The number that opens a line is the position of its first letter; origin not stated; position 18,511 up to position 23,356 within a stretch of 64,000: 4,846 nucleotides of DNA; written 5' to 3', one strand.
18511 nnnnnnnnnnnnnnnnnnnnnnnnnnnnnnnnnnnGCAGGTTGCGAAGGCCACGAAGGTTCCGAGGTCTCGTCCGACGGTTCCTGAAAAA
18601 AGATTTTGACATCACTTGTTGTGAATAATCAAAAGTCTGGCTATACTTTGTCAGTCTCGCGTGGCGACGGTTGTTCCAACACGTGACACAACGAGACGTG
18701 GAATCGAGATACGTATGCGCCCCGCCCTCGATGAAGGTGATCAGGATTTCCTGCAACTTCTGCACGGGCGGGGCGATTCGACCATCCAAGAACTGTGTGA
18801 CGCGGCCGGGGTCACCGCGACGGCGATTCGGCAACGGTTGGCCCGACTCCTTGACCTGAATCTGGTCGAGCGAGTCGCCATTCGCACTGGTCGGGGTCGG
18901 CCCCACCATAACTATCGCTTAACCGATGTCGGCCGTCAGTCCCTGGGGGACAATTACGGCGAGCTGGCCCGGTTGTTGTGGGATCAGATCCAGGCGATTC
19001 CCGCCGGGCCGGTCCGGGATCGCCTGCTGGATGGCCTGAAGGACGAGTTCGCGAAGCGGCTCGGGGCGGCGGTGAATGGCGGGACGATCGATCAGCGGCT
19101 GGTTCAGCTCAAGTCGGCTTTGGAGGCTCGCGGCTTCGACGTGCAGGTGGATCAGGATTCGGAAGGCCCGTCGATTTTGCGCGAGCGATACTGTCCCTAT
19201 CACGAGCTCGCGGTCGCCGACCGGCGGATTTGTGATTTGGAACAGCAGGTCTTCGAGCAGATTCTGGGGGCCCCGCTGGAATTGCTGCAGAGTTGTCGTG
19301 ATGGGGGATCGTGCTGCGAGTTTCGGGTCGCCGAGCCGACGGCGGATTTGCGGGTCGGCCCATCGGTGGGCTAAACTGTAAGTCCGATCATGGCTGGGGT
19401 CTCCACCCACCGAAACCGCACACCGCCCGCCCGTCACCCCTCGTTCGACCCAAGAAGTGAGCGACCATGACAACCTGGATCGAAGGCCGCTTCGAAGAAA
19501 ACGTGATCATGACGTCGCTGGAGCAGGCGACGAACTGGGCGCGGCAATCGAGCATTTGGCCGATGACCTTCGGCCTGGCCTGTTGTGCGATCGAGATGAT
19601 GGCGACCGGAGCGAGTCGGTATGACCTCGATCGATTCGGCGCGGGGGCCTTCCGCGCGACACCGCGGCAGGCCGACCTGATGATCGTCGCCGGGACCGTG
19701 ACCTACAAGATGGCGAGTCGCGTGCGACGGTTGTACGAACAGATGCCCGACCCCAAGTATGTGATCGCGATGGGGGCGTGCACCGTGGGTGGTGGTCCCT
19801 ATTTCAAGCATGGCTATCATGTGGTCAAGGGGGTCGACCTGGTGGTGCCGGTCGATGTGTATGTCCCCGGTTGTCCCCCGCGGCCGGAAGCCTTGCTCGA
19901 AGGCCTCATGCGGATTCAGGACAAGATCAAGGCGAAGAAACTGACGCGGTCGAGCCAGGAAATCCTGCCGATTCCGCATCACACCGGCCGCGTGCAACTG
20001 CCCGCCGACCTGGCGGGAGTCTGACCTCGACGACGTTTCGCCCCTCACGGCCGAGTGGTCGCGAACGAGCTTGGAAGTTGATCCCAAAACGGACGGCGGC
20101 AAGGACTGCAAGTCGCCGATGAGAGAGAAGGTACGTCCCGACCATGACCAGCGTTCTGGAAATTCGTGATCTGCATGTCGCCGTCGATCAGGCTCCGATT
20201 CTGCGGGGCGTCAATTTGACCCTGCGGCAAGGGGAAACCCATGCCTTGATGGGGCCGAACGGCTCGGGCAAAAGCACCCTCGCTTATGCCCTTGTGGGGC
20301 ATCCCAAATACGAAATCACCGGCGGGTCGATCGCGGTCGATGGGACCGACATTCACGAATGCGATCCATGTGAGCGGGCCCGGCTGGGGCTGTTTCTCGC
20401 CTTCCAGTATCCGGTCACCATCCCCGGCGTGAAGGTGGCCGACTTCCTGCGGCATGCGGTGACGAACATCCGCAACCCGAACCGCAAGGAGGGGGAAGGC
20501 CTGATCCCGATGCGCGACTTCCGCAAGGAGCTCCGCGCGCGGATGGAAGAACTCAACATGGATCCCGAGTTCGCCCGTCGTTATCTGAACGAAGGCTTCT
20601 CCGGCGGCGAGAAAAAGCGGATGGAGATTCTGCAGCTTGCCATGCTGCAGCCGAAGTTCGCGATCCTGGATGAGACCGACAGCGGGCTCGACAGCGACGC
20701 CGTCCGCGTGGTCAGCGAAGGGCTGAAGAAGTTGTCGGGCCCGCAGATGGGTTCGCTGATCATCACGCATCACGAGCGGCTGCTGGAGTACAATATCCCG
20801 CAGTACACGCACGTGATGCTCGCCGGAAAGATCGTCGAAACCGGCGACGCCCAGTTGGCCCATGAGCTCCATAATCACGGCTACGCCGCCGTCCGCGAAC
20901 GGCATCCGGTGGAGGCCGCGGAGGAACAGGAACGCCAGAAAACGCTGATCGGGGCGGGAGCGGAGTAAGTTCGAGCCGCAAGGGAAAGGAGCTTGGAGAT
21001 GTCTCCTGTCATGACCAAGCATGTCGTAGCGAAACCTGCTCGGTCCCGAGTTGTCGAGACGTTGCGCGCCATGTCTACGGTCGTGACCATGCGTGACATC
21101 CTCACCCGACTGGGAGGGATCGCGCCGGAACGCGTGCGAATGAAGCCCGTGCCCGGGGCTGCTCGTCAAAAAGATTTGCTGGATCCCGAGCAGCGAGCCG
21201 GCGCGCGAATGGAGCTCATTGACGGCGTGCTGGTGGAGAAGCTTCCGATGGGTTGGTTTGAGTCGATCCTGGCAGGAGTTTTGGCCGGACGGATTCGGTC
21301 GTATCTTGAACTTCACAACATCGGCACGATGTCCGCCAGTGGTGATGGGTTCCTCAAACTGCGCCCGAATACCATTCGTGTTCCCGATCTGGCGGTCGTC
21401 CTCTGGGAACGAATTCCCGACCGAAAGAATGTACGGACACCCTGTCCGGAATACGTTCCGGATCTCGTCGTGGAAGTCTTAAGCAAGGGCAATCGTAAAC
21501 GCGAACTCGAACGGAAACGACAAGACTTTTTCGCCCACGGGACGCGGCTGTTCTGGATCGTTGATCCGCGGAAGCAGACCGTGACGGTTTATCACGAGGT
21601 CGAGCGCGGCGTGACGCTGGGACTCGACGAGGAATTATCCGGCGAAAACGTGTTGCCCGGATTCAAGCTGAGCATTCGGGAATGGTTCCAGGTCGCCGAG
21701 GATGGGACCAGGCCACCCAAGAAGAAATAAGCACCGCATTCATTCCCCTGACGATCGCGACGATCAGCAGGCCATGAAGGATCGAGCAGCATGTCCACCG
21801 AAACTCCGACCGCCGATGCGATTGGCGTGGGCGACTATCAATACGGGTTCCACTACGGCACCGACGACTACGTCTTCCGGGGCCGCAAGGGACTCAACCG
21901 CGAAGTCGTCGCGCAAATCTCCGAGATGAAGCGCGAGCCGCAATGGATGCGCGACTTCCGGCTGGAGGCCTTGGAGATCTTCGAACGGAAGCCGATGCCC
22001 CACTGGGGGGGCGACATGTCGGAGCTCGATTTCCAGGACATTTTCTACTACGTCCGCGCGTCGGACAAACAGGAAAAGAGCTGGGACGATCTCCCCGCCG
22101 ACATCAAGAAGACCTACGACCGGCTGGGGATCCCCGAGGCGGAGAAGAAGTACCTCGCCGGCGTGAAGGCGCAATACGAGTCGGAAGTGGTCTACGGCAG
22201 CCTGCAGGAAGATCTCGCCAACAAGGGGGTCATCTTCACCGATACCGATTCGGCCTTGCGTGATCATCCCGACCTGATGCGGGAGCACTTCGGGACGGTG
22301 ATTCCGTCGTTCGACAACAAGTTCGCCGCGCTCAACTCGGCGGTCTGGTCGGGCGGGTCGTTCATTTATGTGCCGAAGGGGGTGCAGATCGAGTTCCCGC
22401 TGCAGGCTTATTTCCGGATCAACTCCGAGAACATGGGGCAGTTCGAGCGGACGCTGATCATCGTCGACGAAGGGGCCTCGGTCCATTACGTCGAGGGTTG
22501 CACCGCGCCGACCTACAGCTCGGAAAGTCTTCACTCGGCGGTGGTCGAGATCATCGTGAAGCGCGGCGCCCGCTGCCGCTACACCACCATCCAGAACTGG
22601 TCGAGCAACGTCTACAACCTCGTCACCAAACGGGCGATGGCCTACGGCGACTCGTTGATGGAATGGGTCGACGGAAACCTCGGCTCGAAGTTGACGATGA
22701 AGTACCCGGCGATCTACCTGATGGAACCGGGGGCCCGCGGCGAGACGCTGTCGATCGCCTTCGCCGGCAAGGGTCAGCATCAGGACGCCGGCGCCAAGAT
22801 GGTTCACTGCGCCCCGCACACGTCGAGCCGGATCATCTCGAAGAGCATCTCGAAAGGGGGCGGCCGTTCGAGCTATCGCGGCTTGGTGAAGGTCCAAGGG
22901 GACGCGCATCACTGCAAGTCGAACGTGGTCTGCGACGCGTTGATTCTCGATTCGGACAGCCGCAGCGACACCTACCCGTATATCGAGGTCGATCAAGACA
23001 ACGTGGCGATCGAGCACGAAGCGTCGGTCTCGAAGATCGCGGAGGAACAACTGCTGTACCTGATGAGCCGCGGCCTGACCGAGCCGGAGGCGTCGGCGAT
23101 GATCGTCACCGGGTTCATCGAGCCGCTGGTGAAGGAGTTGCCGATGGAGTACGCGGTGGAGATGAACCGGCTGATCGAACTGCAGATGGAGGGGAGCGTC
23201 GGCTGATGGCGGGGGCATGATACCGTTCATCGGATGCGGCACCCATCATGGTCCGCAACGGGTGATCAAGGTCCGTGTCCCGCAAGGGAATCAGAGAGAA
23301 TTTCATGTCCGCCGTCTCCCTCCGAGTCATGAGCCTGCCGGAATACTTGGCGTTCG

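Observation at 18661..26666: SUF Fe-S assembly operon with a different Uma2 (DUF820) nuclease-like gene in each of three consecutive gaps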

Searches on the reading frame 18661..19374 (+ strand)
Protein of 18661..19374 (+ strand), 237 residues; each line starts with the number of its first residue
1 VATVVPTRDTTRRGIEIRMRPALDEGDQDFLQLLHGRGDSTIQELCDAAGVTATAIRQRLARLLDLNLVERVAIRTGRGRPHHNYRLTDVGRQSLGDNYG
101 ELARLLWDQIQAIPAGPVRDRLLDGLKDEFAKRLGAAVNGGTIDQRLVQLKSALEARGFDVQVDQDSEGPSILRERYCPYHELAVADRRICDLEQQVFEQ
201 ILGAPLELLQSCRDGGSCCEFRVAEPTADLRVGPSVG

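Call 3: search_protein_families(library=pfam, proteins=[window:18661-19374:+], max_evalue=0.01)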
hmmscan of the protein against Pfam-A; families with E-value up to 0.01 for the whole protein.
window:18661-19374:+ (237 aa): 8 families
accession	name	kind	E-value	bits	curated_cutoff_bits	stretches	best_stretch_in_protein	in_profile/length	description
PF12802.13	MarR_2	-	9.8e-06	26.1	27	1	31-75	11-56/61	MarR family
PF13404.12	HTH_AsnC-type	-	0.00017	21.8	27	1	23-63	1-41/42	AsnC-type helix-turn-helix domain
PF12840.13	HTH_20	-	0.00019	21.8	27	1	29-72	8-51/51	Helix-turn-helix domain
PF08279.18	HTH_11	-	0.00063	20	25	1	29-72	4-44/55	HTH domain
PF13412.12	HTH_24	-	0.00077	19.4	21.9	1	31-70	9-48/48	Winged helix-turn-helix DNA-binding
PF01022.26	HTH_5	-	0.00091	19.5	22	1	32-70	9-46/47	Bacterial regulatory protein, arsR family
PF03551.20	PadR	-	0.0033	17.8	27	1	51-95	29-73/75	Transcriptional regulator PadR-like family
PF13814.12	Replic_Relax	-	0.005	17.4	25.3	1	41-96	14-71/191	Replication-relaxation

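Call 4: search_protein_families(library=ncbifam, proteins=[window:18661-19374:+], max_evalue=0.01)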
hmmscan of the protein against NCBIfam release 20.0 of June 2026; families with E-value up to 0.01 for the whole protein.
window:18661-19374:+ (237 aa): 4 families
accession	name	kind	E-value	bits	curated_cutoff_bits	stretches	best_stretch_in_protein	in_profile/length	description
TIGR02702.1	SufR_cyano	equivalog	1e-12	48.2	178.8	1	27-203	3-187/208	iron-sulfur cluster biosynthesis transcriptional regulator SufR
NF040939.2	trans_reg_lrs14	equivalog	2.4e-06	27.5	90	1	22-89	18-87/103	Lrs14 family HTH-type transcriptional regulator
NF053606.1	Sta1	subfamily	4.8e-05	23.4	80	1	23-89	18-85/100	Sta1 family transcriptional regulator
NF040947.1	trans_reg_LysM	equivalog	0.0032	17.3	180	1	23-76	1-54/136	HTH-type transcriptional regulator LysM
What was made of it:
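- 18661..19374 (+): SufR-like winged-helix regulator. Weak HTH Pfam matches and SufR_cyano at 48 bits, below the 179-bit cut-off (calls 3, 4).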

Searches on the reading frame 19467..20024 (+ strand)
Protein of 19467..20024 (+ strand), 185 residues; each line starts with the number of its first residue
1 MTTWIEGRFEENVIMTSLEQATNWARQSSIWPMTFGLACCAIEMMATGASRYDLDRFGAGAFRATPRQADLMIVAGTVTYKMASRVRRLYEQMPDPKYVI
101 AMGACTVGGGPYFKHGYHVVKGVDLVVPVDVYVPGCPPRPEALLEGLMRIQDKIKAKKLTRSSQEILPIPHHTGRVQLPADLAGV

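Call 3: search_protein_families(library=pfam, proteins=[window:19467-20024:+], max_evalue=0.01)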
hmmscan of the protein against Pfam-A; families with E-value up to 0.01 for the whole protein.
window:19467-20024:+ (185 aa): 1 family
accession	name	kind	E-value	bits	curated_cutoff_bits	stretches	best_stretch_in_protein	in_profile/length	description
PF01058.29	Oxidored_q6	-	1e-29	103.3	27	1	39-149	1-127/128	NADH ubiquinone oxidoreductase, 20 Kd subunit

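Call 4: search_protein_families(library=ncbifam, proteins=[window:19467-20024:+], max_evalue=0.01)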
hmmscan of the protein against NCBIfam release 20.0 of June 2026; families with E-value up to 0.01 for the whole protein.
window:19467-20024:+ (185 aa): 15 families
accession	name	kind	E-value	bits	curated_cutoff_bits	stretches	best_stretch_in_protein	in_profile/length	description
NF011394.0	PRK14819.1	equivalog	2.9e-79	266.3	312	1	11-163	14-165/264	NADH-quinone oxidoreductase subunit B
NF011388.0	PRK14813.1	equivalog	3.6e-78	261.7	294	1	10-167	10-166/189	NADH dehydrogenase subunit B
NF005012.1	PRK06411.1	subfamily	7.1e-75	250.1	116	1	8-159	14-163/166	NADH-quinone oxidoreductase subunit NuoB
TIGR01957.1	nuoB_fam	subfamily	2.1e-72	241.8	142.7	1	12-156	1-144/145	NADH-quinone oxidoreductase subunit B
NF011390.0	PRK14815.1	equivalog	1.4e-69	233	281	1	6-161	11-164/183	NADH dehydrogenase subunit B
NF011393.0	PRK14818.1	equivalog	3.1e-67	225.4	255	1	16-159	19-160/173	NADH dehydrogenase subunit B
NF011391.0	PRK14816.1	equivalog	1e-64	217.8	283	1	11-160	35-183/196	NADH-quinone oxidoreductase subunit B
NF009808.0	PRK13292.1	equivalog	1.7e-64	218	1156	1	9-158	6-153/791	NADH-quinone oxidoreductase subunit B/C/D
NF011395.0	PRK14820.1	equivalog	2.4e-54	183.8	263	1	11-164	16-167/180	NADH-quinone oxidoreductase subunit B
NF011389.0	PRK14814.1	equivalog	5.4e-54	182.8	285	1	12-167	17-170/186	NADH dehydrogenase subunit B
NF011392.0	PRK14817.1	equivalog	7.1e-51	172.5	271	1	18-159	26-165/182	NADH-quinone oxidoreductase subunit B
TIGR03294.1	FrhG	equivalog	2.8e-06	27.2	245.5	1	68-146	50-136/228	coenzyme F420 hydrogenase subunit gamma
NF045520.1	H2_NiFeSe_small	exception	0.00018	21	470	1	74-175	122-229/314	NiFeSe hydrogenase small subunit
NF045875.1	F420_non_VhuG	exception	0.00026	20.4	450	1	118-150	131-163/286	F420-non-reducing hydrogenase subunit VhuG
NF040831.1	sulfhyd_ShyD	equivalog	0.00054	19.6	460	0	52-109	32-87/240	NAD(P)-dependent hydrogenase/sulfhydrogenase 2 subunit delta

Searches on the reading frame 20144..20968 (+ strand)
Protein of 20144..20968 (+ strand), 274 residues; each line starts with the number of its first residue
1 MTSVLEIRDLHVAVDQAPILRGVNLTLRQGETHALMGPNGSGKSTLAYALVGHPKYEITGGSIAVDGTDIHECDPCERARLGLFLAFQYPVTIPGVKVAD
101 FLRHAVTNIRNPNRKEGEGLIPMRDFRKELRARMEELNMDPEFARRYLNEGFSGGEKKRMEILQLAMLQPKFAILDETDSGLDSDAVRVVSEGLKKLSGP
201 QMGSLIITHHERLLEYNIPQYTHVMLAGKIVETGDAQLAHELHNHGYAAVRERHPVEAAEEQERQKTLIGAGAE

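Call 3: search_protein_families(library=pfam, proteins=[window:20144-20968:+], max_evalue=0.01)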
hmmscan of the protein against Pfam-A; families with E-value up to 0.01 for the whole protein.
window:20144-20968:+ (274 aa): 6 families
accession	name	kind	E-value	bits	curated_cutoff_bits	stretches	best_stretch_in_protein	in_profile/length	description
PF00005.33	ABC_tran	-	6.4e-25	88.8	25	1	20-178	1-135/137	ABC transporter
PF02463.25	SMC_N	-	7.7e-09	35.7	40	1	142-216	135-204/220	RecF/RecN/SMC N terminal domain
PF13555.12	AAA_29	-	0.00075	19.6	27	1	26-48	18-40/61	P-loop containing region of AAA domain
PF13481.12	AAA_25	-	0.0022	18.1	27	1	26-51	29-54/195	AAA domain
PF13304.12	AAA_21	-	0.0048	17.4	27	0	33-50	2-19/304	AAA domain, putative AbiEii toxin, Type IV TA system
PF13521.12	AAA_28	-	0.0073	17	27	0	34-57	3-26/164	AAA domain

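Call 4: search_protein_families(library=ncbifam, proteins=[window:20144-20968:+], max_evalue=0.01)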
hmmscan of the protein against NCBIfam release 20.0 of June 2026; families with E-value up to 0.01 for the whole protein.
window:20144-20968:+ (274 aa): 176 families (the best 25 are shown)
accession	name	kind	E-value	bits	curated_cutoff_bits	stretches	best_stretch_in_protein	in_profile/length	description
TIGR01978.1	sufC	equivalog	1.4e-97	325.9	212.8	1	5-249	1-242/243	Fe-S cluster assembly ATPase SufC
NF007134.0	PRK09580.1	equivalog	4.5e-76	255.6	400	1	5-252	2-246/248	Fe-S cluster assembly ATPase SufC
TIGR04406.1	LPS_export_lptB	equivalog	3.4e-26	92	240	1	5-237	2-220/239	LPS export ABC transporter ATP-binding protein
TIGR02769.1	nickel_nikE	equivalog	4.8e-23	82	332.55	1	10-243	17-246/265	nickel import ATP-binding protein NikE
TIGR03410.1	urea_trans_UrtE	equivalog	1.3e-22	80.4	285.8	1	5-238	1-218/230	urea ABC transporter ATP-binding subunit UrtE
TIGR03411.1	urea_trans_UrtD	equivalog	3e-22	79.5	304.1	1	4-235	2-225/242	urea ABC transporter ATP-binding protein UrtD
NF007739.0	PRK10419.1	subfamily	2.2e-20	73.3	354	1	14-243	22-243/268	nickel ABC transporter ATP-binding protein NikE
NF011659.0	PRK15079.1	equivalog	3.8e-20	71.9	540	1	20-266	40-279/334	murein tripeptide/oligopeptide ABC transporter ATP binding protein OppF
NF041861.1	YtfR_transport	equivalog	4e-20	71.7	850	1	4-237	1-222/492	galactofuranose ABC transporter, ATP-binding protein YtfR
TIGR04520.1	ECF_ATPase_1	equivalog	4.8e-20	72.1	315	1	15-237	13-221/269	energy-coupling factor transporter ATPase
TIGR03864.1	PQQ_ABC_ATP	hypoth_equivalog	5.1e-20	71.9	302.25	1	5-236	2-216/236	ABC transporter, ATP-binding subunit, PQQ-dependent alcohol dehydrogenase system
TIGR03375.1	type_I_sec_LssB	subfamily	8.5e-20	70.6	693.1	2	15-79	478-540/696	type I secretion system permease/ATPase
NF007601.2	PRK10247.1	equivalog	1.3e-19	70.5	292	1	4-211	1-192/204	iron efflux ABC transporter ATP-binding subunit FetA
NF011713.0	PRK15134.1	equivalog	2e-19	69.6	834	1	11-247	293-521/529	microcin C ABC transporter ATP-binding protein YejF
NF000355.4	ribo_prot_ABC_F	equivalog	2.2e-19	69.7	380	1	5-216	3-179/499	ribosomal protection-like ABC-F family protein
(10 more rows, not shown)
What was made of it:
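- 20144..20968 (+): sufC. TIGR01978 325.9 bits vs cut-off 212.8 (call 4).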

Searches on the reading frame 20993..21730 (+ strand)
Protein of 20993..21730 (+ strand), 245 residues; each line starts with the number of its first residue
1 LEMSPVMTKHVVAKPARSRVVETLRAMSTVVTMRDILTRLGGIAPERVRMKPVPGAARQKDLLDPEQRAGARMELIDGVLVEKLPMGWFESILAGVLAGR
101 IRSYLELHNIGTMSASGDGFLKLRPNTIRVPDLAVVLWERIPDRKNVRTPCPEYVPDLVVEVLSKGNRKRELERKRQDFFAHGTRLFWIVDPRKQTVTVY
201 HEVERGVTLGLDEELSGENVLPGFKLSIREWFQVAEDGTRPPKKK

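Call 3: search_protein_families(library=pfam, proteins=[window:20993-21730:+], max_evalue=0.01)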
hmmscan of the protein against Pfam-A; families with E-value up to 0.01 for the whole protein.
window:20993-21730:+ (245 aa): 1 family
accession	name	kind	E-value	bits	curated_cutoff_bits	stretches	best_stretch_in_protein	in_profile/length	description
PF05685.18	Uma2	-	1.2e-30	106.6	27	1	67-228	9-171/172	Putative restriction endonuclease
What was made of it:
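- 20999..21730 (+): Uma2 gene U1 (sufC>sufB gap). The ORF opens at TTG 20993; the likely start is ATG 20999. PF05685 E 1.2e-30 (call 3).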

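Call 4: search_protein_families(library=ncbifam, proteins=[window:20993-21730:+], max_evalue=0.01)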
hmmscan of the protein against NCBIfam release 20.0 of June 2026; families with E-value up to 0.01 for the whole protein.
window:20993-21730:+ (245 aa): 0 families

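Call 25: search_protein_families(library=padloc, proteins=[window:20993-21730:+], max_evalue=0.01)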
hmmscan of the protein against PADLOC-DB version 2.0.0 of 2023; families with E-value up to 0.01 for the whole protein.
window:20993-21730:+ (245 aa): 4 families
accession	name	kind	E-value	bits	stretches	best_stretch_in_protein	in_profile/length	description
PDLC04833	PDC-S03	-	1e-19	68.8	1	61-204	28-173/207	-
PDLC04832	PDC-S03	-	1.1e-18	65.7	1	67-232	19-186/188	-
PDLC04835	PDC-S03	-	3.4e-06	24.8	1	67-194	19-148/207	-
PDLC04834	PDC-S03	-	0.0084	13.8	0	155-203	103-150/184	-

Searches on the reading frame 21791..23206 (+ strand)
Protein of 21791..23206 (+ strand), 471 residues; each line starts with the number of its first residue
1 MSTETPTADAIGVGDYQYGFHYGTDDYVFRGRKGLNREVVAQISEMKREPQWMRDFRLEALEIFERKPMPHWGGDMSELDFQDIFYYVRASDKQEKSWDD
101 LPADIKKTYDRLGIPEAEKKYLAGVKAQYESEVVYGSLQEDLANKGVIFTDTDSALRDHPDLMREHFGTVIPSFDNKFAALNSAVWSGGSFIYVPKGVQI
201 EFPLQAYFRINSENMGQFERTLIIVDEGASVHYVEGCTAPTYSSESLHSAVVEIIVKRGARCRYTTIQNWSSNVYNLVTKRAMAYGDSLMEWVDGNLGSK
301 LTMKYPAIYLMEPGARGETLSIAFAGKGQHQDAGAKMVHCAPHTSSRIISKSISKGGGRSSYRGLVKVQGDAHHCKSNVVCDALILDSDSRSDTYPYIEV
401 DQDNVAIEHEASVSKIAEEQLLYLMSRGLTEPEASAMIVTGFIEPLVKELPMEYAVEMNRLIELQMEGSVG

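Call 3: search_protein_families(library=pfam, proteins=[window:21791-23206:+], max_evalue=0.01)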
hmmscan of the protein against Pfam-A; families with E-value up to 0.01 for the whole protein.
window:21791-23206:+ (471 aa): 2 families
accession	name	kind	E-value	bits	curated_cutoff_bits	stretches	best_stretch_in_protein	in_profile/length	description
PF01458.23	SUFBD_core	-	9.4e-86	287.5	27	1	208-442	1-232/232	SUF system FeS cluster assembly, SufBD core domain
PF19295.5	SufBD_N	-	6.6e-09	36.1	23.5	1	137-205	103-171/172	SufBD protein N-terminal region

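Call 4: search_protein_families(library=ncbifam, proteins=[window:21791-23206:+], max_evalue=0.01)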
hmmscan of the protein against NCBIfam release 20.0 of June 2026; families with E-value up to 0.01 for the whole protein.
window:21791-23206:+ (471 aa): 5 families
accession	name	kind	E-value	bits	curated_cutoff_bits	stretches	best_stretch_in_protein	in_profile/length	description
TIGR01980.1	sufB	equivalog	4.1e-219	727.8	346.4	1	15-462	2-448/448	Fe-S cluster assembly protein SufB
NF008773.0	PRK11814.1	equivalog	1.2e-146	489.1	717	1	5-471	8-484/484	Fe-S cluster assembly protein SufB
NF052511.1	SUF_like_SmsB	exception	1.7e-83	281.1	650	1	38-469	15-444/445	SUF-like minimal system protein SmsB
TIGR01981.1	sufD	equivalog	2.4e-59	200.9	222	1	185-453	3-269/275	Fe-S cluster assembly protein SufD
NF008194.0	PRK10948.1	equivalog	4.5e-18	65.3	489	1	321-450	272-401/423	Fe-S cluster assembly protein SufD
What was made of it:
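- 21791..23206 (+): sufB. TIGR01980 727.8 bits vs 346.4 (call 4).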
